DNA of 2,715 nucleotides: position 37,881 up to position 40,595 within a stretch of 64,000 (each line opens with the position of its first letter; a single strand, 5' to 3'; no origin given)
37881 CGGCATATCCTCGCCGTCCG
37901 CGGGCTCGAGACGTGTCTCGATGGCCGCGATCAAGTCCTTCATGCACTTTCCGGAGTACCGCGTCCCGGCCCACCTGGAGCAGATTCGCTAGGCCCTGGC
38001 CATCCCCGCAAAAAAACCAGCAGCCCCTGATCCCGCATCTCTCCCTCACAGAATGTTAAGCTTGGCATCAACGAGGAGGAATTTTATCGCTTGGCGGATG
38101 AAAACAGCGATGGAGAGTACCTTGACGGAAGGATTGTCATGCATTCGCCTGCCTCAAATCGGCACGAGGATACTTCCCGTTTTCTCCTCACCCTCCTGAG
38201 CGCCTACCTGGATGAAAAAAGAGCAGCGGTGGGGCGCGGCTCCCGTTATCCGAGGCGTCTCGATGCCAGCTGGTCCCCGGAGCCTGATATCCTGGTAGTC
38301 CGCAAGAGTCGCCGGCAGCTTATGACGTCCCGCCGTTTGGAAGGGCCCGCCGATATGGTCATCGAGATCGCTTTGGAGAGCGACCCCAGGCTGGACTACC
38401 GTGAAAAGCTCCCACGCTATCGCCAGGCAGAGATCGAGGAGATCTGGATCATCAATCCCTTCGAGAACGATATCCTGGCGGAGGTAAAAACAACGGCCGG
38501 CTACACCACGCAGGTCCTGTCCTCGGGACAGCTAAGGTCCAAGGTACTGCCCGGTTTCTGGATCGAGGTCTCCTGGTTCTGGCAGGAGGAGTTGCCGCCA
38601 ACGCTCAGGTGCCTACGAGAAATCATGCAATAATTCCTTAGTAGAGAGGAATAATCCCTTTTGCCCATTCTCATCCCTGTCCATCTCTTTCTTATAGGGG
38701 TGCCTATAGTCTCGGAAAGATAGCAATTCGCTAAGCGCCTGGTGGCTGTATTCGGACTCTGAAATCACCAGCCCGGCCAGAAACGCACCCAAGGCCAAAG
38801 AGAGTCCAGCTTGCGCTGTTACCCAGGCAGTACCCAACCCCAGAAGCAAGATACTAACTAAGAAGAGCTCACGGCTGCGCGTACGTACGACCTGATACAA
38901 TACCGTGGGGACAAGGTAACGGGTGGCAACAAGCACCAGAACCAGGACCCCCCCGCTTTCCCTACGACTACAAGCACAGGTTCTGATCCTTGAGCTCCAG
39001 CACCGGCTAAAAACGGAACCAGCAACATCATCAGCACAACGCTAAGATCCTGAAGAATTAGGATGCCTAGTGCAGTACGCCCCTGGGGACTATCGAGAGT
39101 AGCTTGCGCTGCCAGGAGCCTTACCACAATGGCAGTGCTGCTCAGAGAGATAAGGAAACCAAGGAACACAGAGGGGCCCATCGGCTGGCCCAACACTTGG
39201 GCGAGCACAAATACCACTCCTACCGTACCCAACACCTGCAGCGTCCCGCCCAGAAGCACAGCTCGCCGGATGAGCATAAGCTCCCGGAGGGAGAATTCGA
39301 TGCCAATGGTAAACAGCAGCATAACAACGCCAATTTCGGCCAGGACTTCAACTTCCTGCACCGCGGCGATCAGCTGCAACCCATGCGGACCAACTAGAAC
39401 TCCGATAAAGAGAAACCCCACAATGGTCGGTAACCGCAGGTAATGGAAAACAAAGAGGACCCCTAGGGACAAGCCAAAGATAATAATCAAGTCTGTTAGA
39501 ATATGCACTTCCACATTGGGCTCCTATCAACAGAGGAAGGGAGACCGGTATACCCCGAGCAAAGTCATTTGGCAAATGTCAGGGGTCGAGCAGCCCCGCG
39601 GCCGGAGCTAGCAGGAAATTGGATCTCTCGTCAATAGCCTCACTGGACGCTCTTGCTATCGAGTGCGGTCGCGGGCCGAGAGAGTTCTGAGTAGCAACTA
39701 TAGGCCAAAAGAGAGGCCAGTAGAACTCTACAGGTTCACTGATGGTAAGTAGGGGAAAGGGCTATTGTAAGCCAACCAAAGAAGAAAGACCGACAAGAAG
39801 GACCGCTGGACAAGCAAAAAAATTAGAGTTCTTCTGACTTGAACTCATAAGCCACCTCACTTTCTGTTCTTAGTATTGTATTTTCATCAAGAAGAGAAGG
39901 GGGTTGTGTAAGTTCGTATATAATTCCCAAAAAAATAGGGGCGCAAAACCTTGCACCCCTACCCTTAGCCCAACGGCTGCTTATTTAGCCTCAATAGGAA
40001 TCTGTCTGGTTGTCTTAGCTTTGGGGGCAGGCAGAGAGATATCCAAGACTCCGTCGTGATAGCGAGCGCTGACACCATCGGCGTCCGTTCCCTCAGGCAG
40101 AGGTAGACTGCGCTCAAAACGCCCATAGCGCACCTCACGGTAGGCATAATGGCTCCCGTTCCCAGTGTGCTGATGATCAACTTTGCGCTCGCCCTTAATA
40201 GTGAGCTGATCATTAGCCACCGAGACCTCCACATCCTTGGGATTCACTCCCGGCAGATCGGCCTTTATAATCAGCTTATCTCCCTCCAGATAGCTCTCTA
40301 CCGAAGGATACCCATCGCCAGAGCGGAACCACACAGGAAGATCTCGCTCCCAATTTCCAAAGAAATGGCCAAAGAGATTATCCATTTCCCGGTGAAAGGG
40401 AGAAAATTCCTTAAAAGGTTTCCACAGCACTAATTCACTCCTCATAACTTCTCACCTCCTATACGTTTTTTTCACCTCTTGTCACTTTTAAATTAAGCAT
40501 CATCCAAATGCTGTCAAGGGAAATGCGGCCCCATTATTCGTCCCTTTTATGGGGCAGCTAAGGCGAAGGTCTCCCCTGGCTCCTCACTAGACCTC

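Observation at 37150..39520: Decayed integrative-element scar: tandem tyrosine-recombinase remnants, a Uma2 endonuclease and a frameshifted CPA2 antiporter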

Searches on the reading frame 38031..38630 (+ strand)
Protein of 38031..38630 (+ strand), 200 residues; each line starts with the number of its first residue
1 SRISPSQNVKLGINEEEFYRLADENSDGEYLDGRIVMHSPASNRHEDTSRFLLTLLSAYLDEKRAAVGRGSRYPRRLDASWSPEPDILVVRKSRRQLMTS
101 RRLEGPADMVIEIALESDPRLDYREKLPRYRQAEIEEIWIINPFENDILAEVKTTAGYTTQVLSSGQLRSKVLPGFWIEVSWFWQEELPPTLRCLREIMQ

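Call 5: search_protein_families(library=pfam, max_evalue=0.1, proteins=[window:38031-38630:+])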
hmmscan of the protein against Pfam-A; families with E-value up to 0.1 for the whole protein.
seq(200 aa): 1 family
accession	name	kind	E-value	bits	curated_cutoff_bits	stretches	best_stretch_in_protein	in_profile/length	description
PF05685.18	Uma2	-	3.1e-25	89.1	27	1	16-180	2-171/172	Putative restriction endonuclease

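Call 39: find_homologous_proteins(query=window:38031-38630:+)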
Query seq(200 aa) (200 aa): 668 proteins with E <= 0.001 among 818 candidates; the best 120 are listed.
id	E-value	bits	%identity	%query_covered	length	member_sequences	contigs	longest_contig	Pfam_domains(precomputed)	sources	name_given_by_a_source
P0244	2.2e-103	362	100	82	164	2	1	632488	PF05685.19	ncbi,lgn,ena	-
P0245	8.5e-103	360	84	98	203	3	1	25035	PF05685.19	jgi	jgi:Uma2 family endonuclease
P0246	1.2e-102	360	83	98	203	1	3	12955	PF05685.19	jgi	jgi:Uma2 family endonuclease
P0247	1.7e-102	359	85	98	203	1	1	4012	PF05685.19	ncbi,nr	ncbi:MAG: Uma2 family endonuclease [Deltaproteobacteria bacterium]|nr:Uma2 family endonuclease [Delt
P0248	3.0e-102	358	84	98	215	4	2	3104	PF05685.19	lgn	-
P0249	8.8e-102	357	83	98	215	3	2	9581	PF05685.19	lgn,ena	-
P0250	1.2e-100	353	84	98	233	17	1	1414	PF05685.19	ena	-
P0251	1.3e-100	353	83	98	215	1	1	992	PF05685.19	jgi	jgi:Uma2 family endonuclease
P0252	1.8e-100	353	82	98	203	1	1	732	PF05685.19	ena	-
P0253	4.7e-100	351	82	98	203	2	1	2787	PF05685.19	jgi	jgi:Uma2 family endonuclease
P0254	1.4e-99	350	82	98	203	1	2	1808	PF05685.19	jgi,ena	jgi:Uma2 family endonuclease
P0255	1.8e-99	349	81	98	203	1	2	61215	PF05685.19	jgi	jgi:Uma2 family endonuclease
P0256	1.1e-98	347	81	98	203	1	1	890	PF05685.19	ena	-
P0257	1.5e-98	346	81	98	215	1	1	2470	PF05685.19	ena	-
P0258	2.6e-98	345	81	98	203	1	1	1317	PF05685.19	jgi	jgi:Uma2 family endonuclease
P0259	1.5e-96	340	80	98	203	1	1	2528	PF05685.19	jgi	jgi:Uma2 family endonuclease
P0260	1.5e-96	340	81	98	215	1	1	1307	PF05685.19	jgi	jgi:Uma2 family endonuclease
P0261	1.9e-96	339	78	98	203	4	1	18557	PF05685.19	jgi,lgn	jgi:Uma2 family endonuclease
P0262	2.2e-96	339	79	98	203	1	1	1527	PF05685.19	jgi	-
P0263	2.6e-96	339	79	98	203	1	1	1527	PF05685.19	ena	-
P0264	2.1e-95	336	80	98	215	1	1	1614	PF05685.19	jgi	jgi:Uma2 family endonuclease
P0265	4.7e-95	335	77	98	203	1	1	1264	PF05685.19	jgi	jgi:Uma2 family endonuclease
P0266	6.6e-95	334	77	98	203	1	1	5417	PF05685.19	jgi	jgi:Uma2 family endonuclease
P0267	8.1e-95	334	80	98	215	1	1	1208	PF05685.19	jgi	jgi:Uma2 family endonuclease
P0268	9.1e-95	334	78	98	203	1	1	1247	PF05685.19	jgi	jgi:Uma2 family endonuclease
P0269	1.0e-94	334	77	98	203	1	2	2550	PF05685.19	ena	-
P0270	1.9e-94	333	77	98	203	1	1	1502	PF05685.19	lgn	-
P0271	2.5e-94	332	77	98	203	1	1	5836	PF05685.19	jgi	jgi:Uma2 family endonuclease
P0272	3.0e-94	332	76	98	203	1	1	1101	PF05685.19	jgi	jgi:Uma2 family endonuclease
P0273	3.0e-94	332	76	98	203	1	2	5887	PF05685.19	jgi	jgi:Uma2 family endonuclease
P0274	3.1e-94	332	76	98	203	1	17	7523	PF05685.19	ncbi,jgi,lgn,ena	jgi:Uma2 family endonuclease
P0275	3.9e-94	332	77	98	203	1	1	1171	PF05685.19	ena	-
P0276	4.6e-94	332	77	97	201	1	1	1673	PF05685.19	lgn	-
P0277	4.9e-94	332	76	98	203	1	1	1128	PF05685.19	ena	-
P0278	7.4e-94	331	76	98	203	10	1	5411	PF05685.19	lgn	-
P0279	1.6e-93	330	76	98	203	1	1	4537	PF05685.19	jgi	jgi:Uma2 family endonuclease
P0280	2.1e-93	329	76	98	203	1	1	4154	PF05685.19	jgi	jgi:Uma2 family endonuclease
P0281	8.7e-93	327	76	98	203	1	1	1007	PF05685.19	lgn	-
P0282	1.2e-92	327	75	98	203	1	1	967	PF05685.19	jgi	jgi:Uma2 family endonuclease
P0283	1.8e-92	326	76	98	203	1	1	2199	PF05685.19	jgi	jgi:Uma2 family endonuclease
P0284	1.7e-91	323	75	98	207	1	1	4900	PF05685.19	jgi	jgi:Uma2 family endonuclease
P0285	1.8e-91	323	73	98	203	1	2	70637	PF05685.19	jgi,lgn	jgi:Uma2 family endonuclease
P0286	8.1e-91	321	73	98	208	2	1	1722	PF05685.19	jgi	-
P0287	2.6e-90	319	74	98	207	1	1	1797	PF05685.19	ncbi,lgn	-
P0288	1.4e-89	317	72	98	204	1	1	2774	PF05685.19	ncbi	-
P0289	3.1e-89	316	71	98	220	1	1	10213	PF05685.19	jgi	-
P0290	3.2e-89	316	72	98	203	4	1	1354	PF05685.19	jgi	jgi:Uma2 family endonuclease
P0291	9.2e-89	314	72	98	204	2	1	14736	PF05685.19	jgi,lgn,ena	-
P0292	1.0e-88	314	73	97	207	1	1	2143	PF05685.19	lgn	-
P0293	1.8e-88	313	72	98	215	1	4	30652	PF05685.19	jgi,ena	jgi:Uma2 family endonuclease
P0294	2.2e-88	313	70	98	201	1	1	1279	PF05685.19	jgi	jgi:Uma2 family endonuclease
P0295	2.3e-88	313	70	98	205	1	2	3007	PF05685.19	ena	-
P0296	2.3e-88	313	72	98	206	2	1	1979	PF05685.19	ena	-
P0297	2.3e-88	313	72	97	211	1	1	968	PF05685.19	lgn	-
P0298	7.6e-88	311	71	98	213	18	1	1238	PF05685.19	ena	-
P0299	9.1e-88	311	71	98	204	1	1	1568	PF05685.19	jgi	jgi:Uma2 family endonuclease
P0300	1.5e-87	310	71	98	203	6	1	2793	PF05685.19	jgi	-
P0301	2.0e-87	310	70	98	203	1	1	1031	PF05685.19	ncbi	-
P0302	2.6e-87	310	71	98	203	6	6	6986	PF05685.19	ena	-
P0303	3.0e-87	309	71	98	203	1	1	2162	PF05685.19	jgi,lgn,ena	-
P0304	3.4e-87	309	69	98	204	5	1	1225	PF05685.19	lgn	-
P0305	5.1e-87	309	70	98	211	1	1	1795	PF05685.19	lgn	-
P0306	7.2e-87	308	71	98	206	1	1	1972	PF05685.19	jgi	-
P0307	1.1e-86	308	71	97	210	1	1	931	PF05685.19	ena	-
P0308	3.0e-86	306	71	97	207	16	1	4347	PF05685.19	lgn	-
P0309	4.5e-86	306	70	98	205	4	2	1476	PF05685.19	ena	-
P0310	7.1e-86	305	70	98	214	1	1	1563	PF05685.19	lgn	-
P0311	8.3e-86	305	72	97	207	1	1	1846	PF05685.19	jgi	jgi:Uma2 family endonuclease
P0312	8.5e-86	305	85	82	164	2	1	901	PF05685.19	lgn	-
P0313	1.7e-85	304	70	97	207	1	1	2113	PF05685.19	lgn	-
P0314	1.7e-85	304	71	97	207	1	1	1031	PF05685.19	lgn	-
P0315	4.3e-85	302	70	98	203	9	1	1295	PF05685.19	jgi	jgi:Uma2 family endonuclease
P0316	4.3e-85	302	68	97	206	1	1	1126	PF05685.19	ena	-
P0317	4.3e-85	302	68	98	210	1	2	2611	PF05685.19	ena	-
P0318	5.2e-85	302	70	98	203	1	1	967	PF05685.19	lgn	-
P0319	5.5e-85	302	69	97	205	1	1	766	PF05685.19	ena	-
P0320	6.0e-85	302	70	98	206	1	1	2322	PF05685.19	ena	-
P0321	1.6e-84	300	71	96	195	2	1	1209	PF05685.19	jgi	-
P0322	2.5e-84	300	69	98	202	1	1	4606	PF05685.19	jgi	jgi:Uma2 family endonuclease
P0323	3.1e-84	300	68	98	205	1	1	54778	PF05685.19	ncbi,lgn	-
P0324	3.4e-84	299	68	98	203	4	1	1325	PF05685.19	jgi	jgi:Uma2 family endonuclease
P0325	3.5e-84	299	67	98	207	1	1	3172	PF05685.19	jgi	jgi:Uma2 family endonuclease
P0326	3.7e-84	299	68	98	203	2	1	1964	PF05685.19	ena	-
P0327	6.3e-84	299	68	98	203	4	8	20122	PF05685.19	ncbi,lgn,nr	ncbi:MAG: Uma2 family endonuclease [Acidobacteria bacterium]|nr:Uma2 family endonuclease [Acidobacte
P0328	6.9e-84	298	67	98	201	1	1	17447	PF05685.19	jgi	jgi:Uma2 family endonuclease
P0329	1.3e-83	297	69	98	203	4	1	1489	PF05685.19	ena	-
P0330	1.5e-83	297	67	98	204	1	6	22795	PF05685.19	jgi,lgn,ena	jgi:Uma2 family endonuclease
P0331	1.7e-83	297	68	98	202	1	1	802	PF05685.19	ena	-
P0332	2.3e-83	297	68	98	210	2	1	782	PF05685.19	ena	-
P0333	3.8e-83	296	69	98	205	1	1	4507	PF05685.19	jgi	-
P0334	4.9e-83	296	68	98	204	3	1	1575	PF05685.19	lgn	-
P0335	5.2e-83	296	67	98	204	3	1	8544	PF05685.19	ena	-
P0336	8.8e-83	295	67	98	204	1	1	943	PF05685.19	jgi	-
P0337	1.0e-82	295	66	98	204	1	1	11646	PF05685.19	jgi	jgi:Uma2 family endonuclease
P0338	1.1e-82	294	67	98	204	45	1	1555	PF05685.19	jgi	-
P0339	1.2e-82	294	71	94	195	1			PF05685.19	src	-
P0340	1.5e-82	294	68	98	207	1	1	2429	PF05685.19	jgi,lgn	jgi:Uma2 family endonuclease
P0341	1.6e-82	294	68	98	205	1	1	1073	PF05685.19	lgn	-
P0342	1.7e-82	294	69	98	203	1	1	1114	PF05685.19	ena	-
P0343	1.9e-82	294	67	98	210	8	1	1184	PF05685.19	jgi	-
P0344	2.4e-82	293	67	98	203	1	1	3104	PF05685.19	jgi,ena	-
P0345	2.7e-82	293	66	98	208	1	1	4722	PF05685.19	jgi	jgi:Uma2 family endonuclease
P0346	2.8e-82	293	68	98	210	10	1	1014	PF05685.19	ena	-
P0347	3.1e-82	293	66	98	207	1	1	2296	PF05685.19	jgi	jgi:Uma2 family endonuclease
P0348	3.4e-82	293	67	98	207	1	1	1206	PF05685.19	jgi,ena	-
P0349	5.3e-82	292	67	98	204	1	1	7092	PF05685.19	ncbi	-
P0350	9.0e-82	291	67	98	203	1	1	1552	PF05685.19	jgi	jgi:Uma2 family endonuclease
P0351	9.3e-82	291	67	98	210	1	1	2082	PF05685.19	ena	-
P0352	9.4e-82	291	67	98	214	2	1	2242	PF05685.19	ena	-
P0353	1.0e-81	291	68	98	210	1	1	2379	PF05685.19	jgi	jgi:Uma2 family endonuclease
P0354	1.0e-81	291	68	98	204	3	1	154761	PF05685.19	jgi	jgi:Uma2 family endonuclease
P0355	1.2e-81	291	66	98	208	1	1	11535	PF05685.19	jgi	jgi:Uma2 family endonuclease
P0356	1.3e-81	291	67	98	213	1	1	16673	PF05685.19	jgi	jgi:Uma2 family endonuclease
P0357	1.4e-81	291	67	98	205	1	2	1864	PF05685.19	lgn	-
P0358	2.6e-81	290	67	98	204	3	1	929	PF05685.19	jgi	-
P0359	2.8e-81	290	67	98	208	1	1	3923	PF05685.19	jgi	jgi:Uma2 family endonuclease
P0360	3.0e-81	290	68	98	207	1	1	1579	PF05685.19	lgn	-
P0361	3.4e-81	290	67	98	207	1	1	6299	PF05685.19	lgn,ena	-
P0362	3.8e-81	289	67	98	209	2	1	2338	PF05685.19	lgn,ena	-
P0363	3.9e-81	289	68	98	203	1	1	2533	PF05685.19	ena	-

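Call 42: find_encoding_contigs(protein=P0245, flank=5000, max_places=4)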
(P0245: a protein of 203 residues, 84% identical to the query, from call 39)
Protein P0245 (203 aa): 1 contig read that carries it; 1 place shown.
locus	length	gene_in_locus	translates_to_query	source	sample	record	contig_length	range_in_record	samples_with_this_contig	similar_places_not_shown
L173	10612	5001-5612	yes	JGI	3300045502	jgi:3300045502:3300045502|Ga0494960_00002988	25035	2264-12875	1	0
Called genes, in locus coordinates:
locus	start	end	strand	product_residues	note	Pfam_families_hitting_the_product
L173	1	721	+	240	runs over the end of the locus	PF00440:TetR_N, PF17932:TetR_C_24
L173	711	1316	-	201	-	PF01039:Carboxyl_trans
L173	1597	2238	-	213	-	PF13411:MerR_1, PF15919:HicB_lk_antitox, PF15970:HicB-like_2 (faint)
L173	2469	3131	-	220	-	PF00702:Hydrolase, PF12710:HAD, PF13419:HAD_2, PF13242:Hydrolase_like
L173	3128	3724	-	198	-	PF01121:CoaE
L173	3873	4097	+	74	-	-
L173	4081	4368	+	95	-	-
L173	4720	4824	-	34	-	-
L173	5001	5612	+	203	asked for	PF05685:Uma2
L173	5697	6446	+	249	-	PF00561:Abhydrolase_1, PF12146:Hydrolase_4, PF12697:Abhydrolase_6, PF00561:Abhydrolase_1 (weak)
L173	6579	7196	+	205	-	PF01323:DSBA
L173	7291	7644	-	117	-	PF13237:Fer4_10 (weak), PF12838:Fer4_7, PF00037:Fer4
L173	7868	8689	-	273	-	-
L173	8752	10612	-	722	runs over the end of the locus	PF13549:ATP-grasp_5, PF13380:CoA_binding_2, PF13607:Succ_CoA_lig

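Call 51: find_encoding_contigs(protein=P0274, flank=3000, max_places=8)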
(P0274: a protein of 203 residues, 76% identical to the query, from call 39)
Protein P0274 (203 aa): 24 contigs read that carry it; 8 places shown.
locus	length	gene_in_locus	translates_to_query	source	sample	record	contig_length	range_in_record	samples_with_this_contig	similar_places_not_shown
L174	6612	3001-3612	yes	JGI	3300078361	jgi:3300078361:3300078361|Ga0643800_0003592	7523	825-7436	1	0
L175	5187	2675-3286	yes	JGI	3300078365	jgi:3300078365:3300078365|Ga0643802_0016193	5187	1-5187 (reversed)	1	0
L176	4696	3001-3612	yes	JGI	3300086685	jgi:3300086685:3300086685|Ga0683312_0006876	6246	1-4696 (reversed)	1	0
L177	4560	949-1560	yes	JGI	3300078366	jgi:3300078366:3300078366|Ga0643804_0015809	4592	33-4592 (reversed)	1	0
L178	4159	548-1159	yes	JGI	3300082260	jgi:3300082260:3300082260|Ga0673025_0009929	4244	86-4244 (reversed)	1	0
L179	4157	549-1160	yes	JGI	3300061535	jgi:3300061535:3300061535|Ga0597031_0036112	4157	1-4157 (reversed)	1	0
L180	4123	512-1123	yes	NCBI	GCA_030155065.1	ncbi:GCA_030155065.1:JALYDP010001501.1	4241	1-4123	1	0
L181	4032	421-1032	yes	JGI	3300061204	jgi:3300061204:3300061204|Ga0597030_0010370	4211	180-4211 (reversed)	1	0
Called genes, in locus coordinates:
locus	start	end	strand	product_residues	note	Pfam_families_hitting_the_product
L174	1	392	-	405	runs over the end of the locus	?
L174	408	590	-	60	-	-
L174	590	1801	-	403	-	PF00724:Oxidored_FMN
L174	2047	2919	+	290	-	PF01171:ATP_bind_3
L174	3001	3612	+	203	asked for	PF05685:Uma2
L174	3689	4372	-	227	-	PF01867:Cas_Cas1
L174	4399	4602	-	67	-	-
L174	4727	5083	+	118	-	-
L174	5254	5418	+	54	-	-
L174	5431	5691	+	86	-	-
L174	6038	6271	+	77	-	-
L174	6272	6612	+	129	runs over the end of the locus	-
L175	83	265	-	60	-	-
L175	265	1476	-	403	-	PF00724:Oxidored_FMN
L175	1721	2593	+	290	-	PF01171:ATP_bind_3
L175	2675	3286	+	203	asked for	PF05685:Uma2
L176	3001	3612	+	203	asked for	PF05685:Uma2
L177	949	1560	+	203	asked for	PF05685:Uma2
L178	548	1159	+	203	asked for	PF05685:Uma2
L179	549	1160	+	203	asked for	PF05685:Uma2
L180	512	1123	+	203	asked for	PF05685:Uma2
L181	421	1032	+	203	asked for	PF05685:Uma2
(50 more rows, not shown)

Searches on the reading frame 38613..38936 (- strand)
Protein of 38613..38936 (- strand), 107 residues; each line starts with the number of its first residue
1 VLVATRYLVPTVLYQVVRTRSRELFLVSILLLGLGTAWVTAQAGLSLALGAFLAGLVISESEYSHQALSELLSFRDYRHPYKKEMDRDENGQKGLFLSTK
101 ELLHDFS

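Call 5: search_protein_families(library=pfam, max_evalue=0.1, proteins=[window:38613-38936:-])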
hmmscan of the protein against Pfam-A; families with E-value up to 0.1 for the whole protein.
window:38613-38936:- (107 aa): 1 family
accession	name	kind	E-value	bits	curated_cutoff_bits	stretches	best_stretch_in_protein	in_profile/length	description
PF00999.27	Na_H_Exchanger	-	2.4e-09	37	26.2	1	3-75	185-259/375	Sodium/hydrogen exchanger, transmembrane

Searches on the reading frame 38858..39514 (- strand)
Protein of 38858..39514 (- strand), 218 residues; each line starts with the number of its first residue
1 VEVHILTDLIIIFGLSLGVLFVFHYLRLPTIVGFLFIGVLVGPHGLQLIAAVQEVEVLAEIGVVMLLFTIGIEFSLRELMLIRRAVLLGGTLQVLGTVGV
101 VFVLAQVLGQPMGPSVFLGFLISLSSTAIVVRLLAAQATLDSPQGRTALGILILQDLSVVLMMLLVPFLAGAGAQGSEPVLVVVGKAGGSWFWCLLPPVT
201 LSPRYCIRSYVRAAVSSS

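Call 5: search_protein_families(library=pfam, max_evalue=0.1, proteins=[window:38858-39514:-])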
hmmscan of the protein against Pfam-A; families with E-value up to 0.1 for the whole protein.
window:38858-39514:- (218 aa): 1 family
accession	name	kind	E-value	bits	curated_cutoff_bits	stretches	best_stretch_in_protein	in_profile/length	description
PF00999.27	Na_H_Exchanger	-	1.1e-25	90.8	26.2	1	15-198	4-192/375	Sodium/hydrogen exchanger, transmembrane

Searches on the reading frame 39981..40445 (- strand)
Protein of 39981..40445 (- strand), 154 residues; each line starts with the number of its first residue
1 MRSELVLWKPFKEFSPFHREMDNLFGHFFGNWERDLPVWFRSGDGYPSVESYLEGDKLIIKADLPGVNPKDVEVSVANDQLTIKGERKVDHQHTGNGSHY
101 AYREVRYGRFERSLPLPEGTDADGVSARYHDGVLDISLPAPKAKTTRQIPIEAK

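Call 5: search_protein_families(library=pfam, max_evalue=0.1, proteins=[window:39981-40445:-])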
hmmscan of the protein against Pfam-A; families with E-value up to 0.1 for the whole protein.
window:39981-40445:- (154 aa): 3 families
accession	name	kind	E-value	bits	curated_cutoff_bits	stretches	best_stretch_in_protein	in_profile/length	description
PF00011.27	HSP20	-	4.7e-22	78.5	20.8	1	55-151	6-101/102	Hsp20/alpha crystallin family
PF17886.7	ArsA_HSP20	-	7.9e-10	38.6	22.5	1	56-137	2-62/63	HSP20-like domain found in ArsA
PF05455.17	GvpH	-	0.022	15.3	22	1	54-84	100-133/177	GvpH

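Call 7: find_encoding_contigs(protein=window:39981-40445:-, flank=10000, max_places=8)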
Protein window:39981-40445:- (154 aa): no gene with exactly this product is on record in the collection.
